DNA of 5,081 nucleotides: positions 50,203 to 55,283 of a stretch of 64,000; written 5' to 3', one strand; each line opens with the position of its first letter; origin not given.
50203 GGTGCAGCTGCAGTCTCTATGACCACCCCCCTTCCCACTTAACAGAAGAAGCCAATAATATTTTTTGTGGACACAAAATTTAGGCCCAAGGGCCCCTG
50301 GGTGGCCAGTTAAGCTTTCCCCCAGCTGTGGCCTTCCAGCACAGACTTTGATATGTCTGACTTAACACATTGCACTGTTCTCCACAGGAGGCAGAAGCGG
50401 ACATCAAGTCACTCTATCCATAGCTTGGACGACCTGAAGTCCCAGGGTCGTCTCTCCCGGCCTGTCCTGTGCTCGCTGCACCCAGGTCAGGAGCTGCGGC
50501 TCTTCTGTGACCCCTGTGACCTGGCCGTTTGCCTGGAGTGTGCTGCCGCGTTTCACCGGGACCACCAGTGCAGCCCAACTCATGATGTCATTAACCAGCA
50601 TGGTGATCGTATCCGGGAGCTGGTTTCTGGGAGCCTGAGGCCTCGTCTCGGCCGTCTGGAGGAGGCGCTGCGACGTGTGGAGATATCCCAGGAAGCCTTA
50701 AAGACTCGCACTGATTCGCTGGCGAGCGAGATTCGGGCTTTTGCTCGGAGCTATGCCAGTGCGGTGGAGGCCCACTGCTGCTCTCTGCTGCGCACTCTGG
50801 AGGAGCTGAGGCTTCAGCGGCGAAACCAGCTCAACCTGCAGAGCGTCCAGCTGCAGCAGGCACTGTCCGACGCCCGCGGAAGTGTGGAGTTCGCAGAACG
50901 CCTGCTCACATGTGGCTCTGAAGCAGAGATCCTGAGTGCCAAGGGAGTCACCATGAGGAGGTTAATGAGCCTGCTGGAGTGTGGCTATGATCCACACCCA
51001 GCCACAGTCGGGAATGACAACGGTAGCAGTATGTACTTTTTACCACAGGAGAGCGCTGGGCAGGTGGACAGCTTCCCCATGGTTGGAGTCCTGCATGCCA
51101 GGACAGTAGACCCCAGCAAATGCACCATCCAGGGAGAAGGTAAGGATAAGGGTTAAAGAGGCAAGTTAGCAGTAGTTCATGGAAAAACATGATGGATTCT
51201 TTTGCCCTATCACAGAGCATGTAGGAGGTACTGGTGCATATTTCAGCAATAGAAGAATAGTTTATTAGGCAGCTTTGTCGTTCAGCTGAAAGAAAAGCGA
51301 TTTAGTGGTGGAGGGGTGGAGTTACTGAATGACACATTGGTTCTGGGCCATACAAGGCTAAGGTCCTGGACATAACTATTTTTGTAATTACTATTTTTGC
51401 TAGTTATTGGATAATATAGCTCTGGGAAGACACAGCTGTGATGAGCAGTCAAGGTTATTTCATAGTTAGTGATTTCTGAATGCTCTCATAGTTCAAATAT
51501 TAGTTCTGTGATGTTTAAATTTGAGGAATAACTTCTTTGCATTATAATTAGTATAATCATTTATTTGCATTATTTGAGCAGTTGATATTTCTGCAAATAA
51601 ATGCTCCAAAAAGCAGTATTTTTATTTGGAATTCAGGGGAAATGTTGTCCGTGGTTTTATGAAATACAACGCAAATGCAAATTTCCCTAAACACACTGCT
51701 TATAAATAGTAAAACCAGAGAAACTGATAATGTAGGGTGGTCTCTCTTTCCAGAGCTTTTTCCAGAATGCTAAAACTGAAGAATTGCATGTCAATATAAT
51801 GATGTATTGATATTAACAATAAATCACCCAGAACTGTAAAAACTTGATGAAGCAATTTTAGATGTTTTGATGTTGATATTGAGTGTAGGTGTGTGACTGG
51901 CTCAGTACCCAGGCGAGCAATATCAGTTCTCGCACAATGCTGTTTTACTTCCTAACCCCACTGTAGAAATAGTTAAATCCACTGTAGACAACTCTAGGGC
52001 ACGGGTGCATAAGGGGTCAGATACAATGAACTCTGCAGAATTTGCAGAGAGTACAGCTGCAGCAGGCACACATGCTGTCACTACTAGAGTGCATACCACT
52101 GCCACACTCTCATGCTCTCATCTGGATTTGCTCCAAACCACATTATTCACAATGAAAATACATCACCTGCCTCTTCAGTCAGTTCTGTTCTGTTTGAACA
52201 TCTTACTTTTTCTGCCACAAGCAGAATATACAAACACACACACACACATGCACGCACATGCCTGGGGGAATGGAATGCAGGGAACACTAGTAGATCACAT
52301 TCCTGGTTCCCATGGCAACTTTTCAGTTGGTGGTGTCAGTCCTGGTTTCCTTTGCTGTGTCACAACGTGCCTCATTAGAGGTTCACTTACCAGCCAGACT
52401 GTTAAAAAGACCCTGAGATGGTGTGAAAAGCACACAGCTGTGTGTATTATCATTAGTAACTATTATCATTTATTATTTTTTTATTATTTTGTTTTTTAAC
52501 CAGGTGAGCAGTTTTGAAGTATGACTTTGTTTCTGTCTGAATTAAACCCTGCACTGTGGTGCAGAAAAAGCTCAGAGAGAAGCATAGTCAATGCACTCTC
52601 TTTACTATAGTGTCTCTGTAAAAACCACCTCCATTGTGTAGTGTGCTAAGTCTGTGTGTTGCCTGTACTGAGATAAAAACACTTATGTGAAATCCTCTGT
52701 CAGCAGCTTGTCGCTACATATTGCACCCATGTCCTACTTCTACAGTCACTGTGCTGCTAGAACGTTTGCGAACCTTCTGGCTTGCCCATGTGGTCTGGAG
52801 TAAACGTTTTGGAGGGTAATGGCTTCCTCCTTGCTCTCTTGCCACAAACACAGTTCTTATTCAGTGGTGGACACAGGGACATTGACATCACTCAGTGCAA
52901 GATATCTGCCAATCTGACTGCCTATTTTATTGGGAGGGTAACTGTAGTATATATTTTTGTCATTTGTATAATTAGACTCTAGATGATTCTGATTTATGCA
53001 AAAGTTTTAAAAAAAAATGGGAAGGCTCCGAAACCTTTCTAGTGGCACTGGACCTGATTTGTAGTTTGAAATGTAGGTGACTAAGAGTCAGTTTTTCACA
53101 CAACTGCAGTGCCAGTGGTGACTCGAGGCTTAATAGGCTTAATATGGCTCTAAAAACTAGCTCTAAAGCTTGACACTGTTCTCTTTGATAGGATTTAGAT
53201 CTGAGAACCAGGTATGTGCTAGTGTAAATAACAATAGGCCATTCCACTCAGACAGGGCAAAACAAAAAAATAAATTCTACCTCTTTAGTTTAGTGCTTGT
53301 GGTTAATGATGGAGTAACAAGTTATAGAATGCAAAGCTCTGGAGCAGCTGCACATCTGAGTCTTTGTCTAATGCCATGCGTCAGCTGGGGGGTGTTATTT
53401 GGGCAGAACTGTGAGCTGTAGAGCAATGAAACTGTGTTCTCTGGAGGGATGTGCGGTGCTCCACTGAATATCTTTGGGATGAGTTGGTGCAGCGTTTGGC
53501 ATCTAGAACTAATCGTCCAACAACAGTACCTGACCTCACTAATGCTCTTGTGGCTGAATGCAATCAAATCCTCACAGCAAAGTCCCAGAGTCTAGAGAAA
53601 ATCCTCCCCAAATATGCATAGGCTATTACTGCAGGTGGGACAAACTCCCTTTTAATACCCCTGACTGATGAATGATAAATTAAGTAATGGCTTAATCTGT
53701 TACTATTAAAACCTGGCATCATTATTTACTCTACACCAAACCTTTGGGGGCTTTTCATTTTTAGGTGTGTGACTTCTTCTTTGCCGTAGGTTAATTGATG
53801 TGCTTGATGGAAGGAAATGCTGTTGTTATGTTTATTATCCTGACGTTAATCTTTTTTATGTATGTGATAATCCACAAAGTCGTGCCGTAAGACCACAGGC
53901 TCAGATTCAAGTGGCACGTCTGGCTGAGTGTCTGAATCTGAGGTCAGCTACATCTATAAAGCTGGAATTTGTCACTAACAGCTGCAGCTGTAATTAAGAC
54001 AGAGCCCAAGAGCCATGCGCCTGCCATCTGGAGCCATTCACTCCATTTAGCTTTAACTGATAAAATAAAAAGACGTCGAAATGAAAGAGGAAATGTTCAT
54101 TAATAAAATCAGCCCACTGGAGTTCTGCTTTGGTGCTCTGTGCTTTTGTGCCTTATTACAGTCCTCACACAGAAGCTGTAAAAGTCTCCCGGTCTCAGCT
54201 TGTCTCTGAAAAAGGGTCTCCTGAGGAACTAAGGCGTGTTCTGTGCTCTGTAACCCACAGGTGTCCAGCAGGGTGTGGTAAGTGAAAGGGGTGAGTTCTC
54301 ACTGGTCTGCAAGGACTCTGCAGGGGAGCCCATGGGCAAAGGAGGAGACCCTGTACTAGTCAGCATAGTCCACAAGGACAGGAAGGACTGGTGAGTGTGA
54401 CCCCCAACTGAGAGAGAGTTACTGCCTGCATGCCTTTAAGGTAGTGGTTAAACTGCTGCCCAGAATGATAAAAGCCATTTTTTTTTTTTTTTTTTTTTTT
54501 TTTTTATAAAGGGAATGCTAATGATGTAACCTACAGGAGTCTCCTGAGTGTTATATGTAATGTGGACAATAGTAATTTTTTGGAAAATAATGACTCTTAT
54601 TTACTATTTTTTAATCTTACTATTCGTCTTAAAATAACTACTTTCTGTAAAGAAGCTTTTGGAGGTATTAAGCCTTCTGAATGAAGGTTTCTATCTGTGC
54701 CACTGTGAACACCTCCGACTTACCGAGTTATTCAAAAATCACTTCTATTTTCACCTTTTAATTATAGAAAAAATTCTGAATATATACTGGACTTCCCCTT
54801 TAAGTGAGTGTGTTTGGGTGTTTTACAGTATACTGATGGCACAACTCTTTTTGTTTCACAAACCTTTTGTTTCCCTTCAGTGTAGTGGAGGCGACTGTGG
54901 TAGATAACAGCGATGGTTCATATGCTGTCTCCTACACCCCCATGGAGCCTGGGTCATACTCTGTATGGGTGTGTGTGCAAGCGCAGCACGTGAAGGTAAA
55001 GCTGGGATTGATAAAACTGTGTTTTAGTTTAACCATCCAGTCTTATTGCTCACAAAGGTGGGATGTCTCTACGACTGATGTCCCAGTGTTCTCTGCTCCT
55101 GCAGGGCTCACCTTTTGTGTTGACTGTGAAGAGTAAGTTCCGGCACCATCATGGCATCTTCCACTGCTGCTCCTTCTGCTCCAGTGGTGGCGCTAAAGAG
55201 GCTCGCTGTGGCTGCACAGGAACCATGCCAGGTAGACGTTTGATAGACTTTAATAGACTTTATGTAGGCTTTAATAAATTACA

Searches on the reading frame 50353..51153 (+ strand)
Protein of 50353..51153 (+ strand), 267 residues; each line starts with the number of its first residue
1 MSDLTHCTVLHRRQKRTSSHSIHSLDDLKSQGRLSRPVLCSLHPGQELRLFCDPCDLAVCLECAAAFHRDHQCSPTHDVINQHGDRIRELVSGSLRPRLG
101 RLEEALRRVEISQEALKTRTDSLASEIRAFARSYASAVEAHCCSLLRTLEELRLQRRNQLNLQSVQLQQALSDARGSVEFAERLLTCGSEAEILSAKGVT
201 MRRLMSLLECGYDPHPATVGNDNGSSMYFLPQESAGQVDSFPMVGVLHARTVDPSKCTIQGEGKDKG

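Call 19: search_protein_families(library=pfam, proteins=[window:50353-51153:+], max_evalue=0.01)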
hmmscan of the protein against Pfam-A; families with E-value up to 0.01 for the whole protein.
seq(267 aa): 3 families
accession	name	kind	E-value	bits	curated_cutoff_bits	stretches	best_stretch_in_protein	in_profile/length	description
PF00643.29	zf-B_box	-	3.3e-08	34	24.1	1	38-75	4-41/42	B-box zinc finger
PF22586.1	ANCHR-like_BBOX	-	0.00092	19.7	27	1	39-72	1-33/39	ANCHR-like B-box zinc-binding domain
PF14712.11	Snapin_Pallidin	-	0.0084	17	29.6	0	91-132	7-48/89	Snapin/Pallidin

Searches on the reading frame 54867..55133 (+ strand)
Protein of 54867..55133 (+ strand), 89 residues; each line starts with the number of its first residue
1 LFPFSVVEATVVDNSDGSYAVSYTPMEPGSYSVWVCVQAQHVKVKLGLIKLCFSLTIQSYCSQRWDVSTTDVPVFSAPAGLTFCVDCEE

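Call 19: search_protein_families(library=pfam, proteins=[window:54867-55133:+], max_evalue=0.01)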
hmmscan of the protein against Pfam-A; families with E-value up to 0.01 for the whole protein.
seq(89 aa): 1 family
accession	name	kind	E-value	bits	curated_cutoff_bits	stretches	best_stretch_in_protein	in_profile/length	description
PF00630.25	Filamin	-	1.4e-09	39.1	26.9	1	7-43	52-88/93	Filamin/ABP280 repeat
